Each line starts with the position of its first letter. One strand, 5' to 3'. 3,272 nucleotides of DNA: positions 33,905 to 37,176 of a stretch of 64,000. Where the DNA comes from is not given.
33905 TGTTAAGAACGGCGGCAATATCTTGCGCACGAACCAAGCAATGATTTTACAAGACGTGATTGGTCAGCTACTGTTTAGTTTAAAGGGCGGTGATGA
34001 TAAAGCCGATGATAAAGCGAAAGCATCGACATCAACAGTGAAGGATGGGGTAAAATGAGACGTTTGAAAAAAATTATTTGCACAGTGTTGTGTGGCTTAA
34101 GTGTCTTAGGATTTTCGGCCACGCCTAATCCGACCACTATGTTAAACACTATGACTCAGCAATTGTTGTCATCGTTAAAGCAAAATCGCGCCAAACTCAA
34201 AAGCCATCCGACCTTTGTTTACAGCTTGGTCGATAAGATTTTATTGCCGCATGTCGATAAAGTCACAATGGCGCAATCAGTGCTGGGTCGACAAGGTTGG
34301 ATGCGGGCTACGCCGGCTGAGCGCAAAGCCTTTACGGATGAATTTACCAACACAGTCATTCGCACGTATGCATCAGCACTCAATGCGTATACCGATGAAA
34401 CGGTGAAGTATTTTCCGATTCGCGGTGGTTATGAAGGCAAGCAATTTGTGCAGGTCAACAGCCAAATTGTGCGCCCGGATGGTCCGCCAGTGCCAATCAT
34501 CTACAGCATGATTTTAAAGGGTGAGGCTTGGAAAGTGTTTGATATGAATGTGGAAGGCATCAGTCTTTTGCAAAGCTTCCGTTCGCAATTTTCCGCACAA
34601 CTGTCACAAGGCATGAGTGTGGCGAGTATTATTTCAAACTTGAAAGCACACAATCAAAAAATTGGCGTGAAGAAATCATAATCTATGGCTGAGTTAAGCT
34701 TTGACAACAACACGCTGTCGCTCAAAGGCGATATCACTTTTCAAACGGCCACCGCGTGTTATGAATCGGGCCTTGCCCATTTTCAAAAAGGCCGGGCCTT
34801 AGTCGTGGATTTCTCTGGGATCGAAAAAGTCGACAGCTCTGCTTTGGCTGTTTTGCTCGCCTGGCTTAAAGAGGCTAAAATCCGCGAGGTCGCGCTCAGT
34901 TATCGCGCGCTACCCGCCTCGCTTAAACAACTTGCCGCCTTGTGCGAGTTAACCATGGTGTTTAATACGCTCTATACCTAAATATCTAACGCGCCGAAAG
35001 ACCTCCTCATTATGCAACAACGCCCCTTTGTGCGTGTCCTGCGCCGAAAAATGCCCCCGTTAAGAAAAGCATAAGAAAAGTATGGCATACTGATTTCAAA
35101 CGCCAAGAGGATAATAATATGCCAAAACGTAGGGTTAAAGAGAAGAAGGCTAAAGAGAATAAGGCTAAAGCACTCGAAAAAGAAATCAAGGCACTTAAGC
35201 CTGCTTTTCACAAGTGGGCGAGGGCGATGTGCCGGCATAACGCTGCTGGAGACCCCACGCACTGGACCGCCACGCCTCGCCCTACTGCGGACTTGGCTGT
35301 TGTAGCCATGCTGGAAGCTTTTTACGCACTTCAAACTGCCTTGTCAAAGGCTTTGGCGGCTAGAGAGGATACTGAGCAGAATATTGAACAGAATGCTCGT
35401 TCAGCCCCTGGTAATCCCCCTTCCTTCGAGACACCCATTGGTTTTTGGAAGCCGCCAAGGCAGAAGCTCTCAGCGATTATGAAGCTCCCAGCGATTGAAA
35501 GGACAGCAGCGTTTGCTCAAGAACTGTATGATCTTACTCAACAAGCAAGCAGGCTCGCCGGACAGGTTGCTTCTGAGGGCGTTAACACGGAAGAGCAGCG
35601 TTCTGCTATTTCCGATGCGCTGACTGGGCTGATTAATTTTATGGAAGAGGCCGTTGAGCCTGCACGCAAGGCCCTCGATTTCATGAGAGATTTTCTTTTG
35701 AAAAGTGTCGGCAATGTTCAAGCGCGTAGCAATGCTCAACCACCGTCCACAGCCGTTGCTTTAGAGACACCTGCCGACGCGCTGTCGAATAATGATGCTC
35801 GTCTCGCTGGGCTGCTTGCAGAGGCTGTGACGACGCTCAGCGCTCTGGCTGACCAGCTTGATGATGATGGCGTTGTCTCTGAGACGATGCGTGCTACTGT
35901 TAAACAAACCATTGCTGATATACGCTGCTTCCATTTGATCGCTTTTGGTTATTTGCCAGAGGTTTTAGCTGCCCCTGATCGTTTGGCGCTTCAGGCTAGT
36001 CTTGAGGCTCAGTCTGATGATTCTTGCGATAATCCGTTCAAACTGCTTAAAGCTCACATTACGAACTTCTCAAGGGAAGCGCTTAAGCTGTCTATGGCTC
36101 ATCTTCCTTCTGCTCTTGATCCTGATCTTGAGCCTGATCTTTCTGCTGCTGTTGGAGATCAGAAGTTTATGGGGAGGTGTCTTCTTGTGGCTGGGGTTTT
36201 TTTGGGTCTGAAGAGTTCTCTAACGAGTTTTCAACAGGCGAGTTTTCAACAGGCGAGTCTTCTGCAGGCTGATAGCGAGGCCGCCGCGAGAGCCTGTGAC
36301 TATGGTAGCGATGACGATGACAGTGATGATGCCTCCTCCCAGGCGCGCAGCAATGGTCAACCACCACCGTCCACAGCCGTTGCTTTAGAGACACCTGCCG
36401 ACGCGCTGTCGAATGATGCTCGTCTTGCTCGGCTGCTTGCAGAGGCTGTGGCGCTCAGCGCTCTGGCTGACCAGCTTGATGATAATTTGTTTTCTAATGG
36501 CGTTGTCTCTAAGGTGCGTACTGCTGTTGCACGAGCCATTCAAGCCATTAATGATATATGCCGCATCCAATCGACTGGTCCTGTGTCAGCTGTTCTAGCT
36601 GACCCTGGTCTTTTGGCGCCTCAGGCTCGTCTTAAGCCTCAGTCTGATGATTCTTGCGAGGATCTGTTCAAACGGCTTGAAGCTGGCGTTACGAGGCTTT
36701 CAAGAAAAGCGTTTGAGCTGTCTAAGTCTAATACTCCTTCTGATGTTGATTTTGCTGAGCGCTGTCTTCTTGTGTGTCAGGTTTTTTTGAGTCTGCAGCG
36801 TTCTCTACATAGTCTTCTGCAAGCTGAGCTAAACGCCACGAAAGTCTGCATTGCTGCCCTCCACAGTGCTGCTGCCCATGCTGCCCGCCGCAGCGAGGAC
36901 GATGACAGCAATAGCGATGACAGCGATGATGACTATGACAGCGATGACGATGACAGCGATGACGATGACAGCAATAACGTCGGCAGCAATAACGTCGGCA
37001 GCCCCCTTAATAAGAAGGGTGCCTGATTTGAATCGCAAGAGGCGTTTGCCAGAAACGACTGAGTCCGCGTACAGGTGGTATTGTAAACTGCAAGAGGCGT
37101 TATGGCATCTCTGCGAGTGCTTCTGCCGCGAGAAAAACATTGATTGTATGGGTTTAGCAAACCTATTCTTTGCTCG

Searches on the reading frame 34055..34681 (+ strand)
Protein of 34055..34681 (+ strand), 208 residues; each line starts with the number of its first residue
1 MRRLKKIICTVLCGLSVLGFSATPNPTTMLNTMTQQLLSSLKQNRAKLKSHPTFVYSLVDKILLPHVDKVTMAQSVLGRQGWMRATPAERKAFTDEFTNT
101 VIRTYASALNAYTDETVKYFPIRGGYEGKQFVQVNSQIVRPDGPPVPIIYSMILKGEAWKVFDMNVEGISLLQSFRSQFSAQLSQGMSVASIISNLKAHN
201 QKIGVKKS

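Call 18: find_encoding_contigs(protein=window:34055-34681:+, flank=10000, max_places=1)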
Protein window:34055-34681:+ (208 aa): 18 contigs read that carry it; 1 place shown.
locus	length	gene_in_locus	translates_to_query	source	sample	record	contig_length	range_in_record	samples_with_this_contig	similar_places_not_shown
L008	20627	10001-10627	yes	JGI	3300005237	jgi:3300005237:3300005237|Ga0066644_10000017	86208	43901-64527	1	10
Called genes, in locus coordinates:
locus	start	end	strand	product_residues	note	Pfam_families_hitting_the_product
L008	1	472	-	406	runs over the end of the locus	PF00083:Sugar_tr (weak), PF07690:MFS_1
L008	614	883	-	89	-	PF00381:PTS-HPr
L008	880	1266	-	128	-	PF00359:PTS_EIIA_2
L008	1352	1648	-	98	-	PF02482:Ribosomal_S30AE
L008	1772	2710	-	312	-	-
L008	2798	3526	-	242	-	PF00005:ABC_tran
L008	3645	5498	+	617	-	PF00005:ABC_tran, PF00006:ATP-synt_ab (faint), PF02463:SMC_N (faint), PF03193:RsgA_GTPase (faint), PF12848:ABC_tran_Xtn, PF13191:AAA_16 (weak), PF00005:ABC_tran, PF16326:ABC_tran_CTD, +7 more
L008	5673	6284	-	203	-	PF06835:LptC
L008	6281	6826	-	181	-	PF00702:Hydrolase (faint), PF08282:Hydrolase_3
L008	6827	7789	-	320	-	PF01380:SIS, PF00571:CBS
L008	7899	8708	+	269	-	PF00005:ABC_tran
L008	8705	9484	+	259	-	PF02405:MlaE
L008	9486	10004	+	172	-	PF02470:MlaD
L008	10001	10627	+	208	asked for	PF05494:MlaC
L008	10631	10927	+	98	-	PF01740:STAS, PF13466:STAS_2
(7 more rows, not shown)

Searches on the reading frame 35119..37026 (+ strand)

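Call 83: search_protein_families(library=pfam, proteins=[window:35119-37026:+], max_evalue=1)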
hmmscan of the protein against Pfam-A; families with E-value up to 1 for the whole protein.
window:35119-37026:+ (635 aa): 3 families
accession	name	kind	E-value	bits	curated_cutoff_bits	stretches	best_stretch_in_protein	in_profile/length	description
PF14851.11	FAM176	-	0.13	12.5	31.5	0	579-618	49-89/152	FAM176 family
PF14812.11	PBP1_TM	-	0.51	11.1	27.8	1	590-622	22-55/85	Transmembrane domain of transglycosylase PBP1 at N-terminal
PF20320.3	DUF6615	-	0.55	10.1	23.8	1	5-107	163-259/289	Family of unknown function (DUF6615)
